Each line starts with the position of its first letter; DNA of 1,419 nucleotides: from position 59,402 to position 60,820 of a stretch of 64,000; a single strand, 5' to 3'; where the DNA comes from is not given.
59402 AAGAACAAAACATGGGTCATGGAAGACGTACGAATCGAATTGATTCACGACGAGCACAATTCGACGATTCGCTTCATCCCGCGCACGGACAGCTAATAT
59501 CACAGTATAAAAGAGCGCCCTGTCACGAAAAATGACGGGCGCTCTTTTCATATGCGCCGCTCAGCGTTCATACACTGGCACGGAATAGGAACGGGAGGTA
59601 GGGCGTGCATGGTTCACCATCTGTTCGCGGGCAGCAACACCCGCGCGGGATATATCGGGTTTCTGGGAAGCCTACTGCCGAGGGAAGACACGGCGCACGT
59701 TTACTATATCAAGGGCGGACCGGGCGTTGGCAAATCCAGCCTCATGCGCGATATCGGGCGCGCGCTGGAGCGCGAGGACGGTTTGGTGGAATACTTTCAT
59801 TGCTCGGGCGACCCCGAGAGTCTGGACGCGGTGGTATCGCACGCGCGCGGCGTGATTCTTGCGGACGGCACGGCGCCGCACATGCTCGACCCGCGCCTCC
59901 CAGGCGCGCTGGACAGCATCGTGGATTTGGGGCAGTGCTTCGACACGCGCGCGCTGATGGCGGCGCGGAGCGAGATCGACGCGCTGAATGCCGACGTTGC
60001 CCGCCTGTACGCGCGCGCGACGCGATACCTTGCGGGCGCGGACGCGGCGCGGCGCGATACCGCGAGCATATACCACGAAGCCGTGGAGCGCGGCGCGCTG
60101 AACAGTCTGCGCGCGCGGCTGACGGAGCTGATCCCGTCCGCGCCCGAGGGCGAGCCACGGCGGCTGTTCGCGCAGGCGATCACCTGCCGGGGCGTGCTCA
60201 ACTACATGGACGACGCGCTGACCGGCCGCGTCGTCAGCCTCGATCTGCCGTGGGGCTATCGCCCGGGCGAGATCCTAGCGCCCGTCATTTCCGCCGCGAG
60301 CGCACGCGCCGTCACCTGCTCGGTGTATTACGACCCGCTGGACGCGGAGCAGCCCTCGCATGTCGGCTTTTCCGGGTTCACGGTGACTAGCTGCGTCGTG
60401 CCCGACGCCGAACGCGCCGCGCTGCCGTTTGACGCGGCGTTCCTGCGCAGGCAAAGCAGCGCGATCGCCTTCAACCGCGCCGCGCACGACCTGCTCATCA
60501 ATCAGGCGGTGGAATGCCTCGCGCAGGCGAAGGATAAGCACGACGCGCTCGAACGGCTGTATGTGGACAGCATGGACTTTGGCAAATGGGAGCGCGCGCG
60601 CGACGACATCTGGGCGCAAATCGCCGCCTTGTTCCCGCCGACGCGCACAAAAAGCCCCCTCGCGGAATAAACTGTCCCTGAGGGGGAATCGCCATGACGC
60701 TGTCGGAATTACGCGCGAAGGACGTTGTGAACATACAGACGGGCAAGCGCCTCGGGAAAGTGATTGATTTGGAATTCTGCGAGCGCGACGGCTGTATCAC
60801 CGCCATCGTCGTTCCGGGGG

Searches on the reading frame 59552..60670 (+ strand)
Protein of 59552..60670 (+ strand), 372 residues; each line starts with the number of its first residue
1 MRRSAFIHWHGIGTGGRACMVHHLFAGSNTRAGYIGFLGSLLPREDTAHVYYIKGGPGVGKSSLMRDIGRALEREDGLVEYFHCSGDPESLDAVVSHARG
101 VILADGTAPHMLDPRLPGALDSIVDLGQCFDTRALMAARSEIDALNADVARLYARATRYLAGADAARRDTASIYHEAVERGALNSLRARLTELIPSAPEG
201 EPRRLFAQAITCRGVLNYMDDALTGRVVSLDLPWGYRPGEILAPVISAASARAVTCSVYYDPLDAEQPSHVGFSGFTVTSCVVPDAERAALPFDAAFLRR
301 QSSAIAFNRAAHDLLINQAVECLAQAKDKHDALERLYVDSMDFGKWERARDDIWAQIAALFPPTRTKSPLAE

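Call 9: search_protein_families(library=pfam, proteins=[window:59552-60670:+])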
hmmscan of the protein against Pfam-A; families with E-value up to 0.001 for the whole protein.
window:59552-60670:+ (372 aa): 2 families
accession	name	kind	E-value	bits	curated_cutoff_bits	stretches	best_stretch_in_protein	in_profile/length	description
PF13191.12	AAA_16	-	3.6e-05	24.7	32.6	1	45-164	21-128/167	AAA ATPase domain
PF24883.2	NPHP3_N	-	0.00038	21.1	24.8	1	46-92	20-66/164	Nephrocystin 3, N-terminal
